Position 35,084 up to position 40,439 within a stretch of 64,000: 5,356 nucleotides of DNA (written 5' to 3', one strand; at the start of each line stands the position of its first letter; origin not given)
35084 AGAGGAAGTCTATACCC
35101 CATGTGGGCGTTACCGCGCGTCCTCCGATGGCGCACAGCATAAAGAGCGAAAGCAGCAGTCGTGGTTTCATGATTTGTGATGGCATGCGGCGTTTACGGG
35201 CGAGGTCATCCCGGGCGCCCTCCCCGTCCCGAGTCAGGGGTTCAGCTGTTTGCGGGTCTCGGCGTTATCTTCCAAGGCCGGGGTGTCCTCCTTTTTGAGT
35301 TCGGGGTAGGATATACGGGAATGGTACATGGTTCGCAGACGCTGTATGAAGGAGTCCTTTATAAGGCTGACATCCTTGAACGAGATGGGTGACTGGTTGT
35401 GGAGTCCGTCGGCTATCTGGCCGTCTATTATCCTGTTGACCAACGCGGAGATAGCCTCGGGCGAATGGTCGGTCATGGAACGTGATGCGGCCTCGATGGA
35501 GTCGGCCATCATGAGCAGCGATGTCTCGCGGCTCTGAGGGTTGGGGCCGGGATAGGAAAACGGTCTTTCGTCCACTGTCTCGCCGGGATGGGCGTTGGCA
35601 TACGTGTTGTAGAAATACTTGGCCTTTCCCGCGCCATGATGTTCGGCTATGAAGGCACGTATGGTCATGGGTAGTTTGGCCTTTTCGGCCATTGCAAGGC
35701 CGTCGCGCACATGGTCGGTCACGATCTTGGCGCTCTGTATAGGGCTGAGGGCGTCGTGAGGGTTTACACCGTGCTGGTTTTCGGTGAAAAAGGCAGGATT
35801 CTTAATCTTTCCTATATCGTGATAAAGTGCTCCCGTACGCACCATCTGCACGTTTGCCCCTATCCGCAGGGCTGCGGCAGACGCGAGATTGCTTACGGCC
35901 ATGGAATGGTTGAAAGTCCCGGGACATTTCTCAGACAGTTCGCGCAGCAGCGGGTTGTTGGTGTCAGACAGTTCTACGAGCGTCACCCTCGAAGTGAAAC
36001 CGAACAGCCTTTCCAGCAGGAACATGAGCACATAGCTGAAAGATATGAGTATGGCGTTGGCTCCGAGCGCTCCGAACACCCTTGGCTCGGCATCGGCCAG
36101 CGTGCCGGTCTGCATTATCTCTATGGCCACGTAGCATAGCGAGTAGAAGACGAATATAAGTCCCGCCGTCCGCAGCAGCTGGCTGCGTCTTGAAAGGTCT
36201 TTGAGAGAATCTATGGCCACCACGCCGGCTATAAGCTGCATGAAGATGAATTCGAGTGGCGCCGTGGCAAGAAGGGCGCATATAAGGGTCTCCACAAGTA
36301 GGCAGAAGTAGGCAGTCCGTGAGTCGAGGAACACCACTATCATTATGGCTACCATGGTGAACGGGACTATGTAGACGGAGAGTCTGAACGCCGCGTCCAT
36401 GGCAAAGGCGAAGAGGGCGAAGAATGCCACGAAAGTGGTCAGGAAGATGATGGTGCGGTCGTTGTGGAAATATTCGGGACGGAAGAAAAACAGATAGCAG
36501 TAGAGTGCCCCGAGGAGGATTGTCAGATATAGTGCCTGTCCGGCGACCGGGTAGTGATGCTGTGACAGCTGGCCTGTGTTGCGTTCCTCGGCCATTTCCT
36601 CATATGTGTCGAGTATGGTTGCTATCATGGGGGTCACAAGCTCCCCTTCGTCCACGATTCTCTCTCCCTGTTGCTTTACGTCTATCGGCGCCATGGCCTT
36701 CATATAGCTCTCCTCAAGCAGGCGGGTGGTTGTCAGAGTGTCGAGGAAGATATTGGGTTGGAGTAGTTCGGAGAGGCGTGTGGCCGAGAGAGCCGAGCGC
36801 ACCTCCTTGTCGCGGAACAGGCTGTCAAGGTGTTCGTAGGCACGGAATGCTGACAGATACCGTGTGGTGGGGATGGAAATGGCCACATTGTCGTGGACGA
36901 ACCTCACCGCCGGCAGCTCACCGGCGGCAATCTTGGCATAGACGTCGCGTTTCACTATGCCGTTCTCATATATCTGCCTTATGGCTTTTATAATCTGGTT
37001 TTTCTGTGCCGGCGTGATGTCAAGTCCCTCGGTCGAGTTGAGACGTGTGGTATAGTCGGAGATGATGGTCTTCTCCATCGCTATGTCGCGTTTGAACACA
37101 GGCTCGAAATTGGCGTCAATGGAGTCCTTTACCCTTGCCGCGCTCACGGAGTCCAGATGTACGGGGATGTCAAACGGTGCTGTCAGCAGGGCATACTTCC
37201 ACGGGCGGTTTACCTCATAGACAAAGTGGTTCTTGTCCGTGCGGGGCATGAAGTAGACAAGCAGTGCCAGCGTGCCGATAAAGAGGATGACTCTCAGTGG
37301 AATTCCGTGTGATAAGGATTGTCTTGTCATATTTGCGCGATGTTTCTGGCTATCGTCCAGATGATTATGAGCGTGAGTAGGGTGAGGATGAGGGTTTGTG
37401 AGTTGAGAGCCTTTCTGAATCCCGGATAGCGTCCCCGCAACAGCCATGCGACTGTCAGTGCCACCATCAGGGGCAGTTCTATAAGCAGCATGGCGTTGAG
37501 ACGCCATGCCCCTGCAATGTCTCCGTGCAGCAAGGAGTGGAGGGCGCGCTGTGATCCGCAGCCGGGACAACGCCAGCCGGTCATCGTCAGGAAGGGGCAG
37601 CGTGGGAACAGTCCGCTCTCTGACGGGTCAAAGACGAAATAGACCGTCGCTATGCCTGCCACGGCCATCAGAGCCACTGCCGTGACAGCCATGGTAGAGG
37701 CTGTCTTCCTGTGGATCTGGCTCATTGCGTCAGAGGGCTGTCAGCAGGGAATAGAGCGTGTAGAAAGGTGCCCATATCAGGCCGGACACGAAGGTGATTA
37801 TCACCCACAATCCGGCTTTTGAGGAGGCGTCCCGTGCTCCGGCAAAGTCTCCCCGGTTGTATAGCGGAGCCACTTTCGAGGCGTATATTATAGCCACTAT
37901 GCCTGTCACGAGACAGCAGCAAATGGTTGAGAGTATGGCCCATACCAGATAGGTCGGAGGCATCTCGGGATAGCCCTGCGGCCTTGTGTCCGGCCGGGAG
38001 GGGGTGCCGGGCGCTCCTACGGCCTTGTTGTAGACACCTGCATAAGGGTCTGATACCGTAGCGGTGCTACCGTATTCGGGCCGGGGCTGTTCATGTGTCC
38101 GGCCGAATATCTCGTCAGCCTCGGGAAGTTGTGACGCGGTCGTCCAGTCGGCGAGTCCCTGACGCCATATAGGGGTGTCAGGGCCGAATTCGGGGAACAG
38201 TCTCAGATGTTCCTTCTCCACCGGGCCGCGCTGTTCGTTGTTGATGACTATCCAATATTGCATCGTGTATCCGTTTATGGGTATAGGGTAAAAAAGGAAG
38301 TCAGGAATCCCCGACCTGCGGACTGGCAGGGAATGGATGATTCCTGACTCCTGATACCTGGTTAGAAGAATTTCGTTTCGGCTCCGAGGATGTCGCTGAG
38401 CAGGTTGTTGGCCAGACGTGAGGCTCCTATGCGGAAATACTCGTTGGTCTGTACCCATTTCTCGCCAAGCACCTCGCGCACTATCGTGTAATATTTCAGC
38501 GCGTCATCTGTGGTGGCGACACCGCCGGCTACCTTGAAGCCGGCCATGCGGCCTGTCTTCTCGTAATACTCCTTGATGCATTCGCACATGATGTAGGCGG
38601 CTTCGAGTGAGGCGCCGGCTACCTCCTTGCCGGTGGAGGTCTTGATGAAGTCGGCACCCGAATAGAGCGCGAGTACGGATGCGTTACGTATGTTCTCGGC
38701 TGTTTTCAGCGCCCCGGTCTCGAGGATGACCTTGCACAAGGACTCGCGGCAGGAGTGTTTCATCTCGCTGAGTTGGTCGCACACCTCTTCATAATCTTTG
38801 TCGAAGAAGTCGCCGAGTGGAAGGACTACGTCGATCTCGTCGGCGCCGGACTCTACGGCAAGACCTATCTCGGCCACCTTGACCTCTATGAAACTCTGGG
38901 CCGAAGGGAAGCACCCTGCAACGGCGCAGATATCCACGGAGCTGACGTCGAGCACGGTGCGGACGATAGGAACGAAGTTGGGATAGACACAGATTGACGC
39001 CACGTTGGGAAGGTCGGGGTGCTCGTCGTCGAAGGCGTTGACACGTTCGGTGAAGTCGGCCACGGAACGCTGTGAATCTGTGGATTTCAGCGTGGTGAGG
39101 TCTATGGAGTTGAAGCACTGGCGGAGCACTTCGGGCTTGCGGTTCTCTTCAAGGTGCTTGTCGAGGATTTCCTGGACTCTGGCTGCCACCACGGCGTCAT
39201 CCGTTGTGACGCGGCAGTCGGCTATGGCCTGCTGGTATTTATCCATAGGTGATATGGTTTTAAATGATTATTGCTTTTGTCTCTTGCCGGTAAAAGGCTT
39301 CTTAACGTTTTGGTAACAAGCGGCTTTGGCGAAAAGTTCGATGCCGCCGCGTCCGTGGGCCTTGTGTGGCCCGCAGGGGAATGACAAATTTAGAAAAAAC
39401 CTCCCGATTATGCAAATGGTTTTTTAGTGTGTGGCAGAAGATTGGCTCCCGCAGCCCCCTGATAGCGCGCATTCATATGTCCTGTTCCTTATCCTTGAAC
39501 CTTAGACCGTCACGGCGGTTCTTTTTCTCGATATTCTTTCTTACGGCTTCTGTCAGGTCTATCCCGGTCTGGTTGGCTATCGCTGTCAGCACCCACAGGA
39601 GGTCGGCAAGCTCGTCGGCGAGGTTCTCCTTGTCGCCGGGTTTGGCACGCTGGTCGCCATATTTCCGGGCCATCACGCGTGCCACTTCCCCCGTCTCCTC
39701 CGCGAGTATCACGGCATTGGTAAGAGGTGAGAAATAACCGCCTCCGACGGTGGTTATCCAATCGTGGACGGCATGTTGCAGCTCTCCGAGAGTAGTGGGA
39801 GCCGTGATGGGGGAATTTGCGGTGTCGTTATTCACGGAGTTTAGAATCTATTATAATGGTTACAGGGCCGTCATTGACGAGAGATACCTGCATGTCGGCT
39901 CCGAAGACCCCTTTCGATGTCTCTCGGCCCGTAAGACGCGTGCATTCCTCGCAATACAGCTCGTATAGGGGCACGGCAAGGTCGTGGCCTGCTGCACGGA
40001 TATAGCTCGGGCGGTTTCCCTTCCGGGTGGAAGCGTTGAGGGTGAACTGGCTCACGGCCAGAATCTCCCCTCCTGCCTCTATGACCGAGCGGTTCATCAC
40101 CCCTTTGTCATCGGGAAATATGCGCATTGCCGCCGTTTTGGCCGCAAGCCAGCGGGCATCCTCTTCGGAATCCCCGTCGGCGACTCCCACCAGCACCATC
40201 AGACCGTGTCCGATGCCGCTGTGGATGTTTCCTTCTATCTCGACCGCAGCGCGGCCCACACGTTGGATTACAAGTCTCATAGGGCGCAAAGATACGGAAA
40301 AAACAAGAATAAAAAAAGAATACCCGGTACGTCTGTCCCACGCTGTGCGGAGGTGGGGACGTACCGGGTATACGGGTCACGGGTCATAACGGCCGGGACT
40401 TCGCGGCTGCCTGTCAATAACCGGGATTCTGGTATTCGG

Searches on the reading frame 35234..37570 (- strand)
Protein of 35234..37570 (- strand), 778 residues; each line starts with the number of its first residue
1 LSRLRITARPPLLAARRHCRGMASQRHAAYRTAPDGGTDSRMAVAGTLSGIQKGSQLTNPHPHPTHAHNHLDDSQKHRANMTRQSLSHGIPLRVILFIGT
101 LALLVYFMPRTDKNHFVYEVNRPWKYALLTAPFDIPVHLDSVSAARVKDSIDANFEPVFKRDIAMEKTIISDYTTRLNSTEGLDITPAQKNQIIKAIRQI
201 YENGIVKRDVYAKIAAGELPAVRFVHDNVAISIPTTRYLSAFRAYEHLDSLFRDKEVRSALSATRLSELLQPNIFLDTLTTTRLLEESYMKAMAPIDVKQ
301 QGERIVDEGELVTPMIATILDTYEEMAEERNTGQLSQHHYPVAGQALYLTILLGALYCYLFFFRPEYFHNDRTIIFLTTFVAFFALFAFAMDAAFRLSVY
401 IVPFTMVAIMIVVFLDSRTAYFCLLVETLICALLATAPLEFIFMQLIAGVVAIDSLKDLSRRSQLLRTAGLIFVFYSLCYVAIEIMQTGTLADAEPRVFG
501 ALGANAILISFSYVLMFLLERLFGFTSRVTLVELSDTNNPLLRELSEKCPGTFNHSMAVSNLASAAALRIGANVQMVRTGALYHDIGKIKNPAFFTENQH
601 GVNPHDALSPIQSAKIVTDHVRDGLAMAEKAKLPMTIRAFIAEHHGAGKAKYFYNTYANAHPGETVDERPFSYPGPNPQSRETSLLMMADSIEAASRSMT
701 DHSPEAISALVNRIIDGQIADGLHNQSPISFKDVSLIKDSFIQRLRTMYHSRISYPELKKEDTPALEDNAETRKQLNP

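Call 58: search_protein_families(library=pfam, max_evalue=1e-8, proteins=[window:35234-37570:-])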
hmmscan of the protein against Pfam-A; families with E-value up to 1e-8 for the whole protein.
window:35234-37570:- (778 aa): 3 families
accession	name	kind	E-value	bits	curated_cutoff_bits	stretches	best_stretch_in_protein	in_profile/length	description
PF07698.17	7TM-7TMR_HD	-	4.5e-26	92.4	29.4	1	340-527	2-190/190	7TM receptor with intracellular HD hydrolase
PF01966.28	HD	-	5.7e-16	59.3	22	1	552-694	1-115/116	HD domain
PF07697.16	7TMR-HDED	-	1.2e-10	42.2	27.6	1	130-323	11-220/224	7TM-HD extracellular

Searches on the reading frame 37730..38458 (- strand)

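Call 58: search_protein_families(library=pfam, max_evalue=1e-8, proteins=[window:37730-38458:-])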
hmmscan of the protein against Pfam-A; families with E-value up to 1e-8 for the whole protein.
window:37730-38458:- (242 aa): 2 families
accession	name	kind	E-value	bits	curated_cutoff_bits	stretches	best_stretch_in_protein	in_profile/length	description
PF04505.17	CD225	-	1.5e-25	89.5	27.1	1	166-230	1-65/68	Interferon-induced transmembrane protein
PF14237.11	GYF_2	-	1.5e-12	47.5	25.8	1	68-113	1-49/50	GYF domain 2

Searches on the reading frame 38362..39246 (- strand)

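Call 58: search_protein_families(library=pfam, max_evalue=1e-8, proteins=[window:38362-39246:-])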
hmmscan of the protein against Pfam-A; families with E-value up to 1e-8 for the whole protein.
window:38362-39246:- (294 aa): 1 family
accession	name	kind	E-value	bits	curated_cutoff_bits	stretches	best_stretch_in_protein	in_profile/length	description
PF01791.15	DeoC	-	8.7e-21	75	23.8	1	48-247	6-201/229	DeoC/LacD family aldolase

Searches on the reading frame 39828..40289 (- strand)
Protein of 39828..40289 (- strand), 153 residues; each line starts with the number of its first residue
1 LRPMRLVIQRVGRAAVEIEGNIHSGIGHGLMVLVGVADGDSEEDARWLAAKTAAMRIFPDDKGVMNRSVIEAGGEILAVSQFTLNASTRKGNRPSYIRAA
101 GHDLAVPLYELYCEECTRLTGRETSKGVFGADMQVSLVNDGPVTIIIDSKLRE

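Call 58: search_protein_families(library=pfam, max_evalue=1e-8, proteins=[window:39828-40289:-])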
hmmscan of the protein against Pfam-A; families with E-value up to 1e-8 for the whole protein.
window:39828-40289:- (153 aa): 1 family
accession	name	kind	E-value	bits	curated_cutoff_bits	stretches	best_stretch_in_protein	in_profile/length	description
PF02580.21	Tyr_Deacylase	-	3.9e-54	183.3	25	1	5-148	1-144/144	D-Tyr-tRNA(Tyr) deacylase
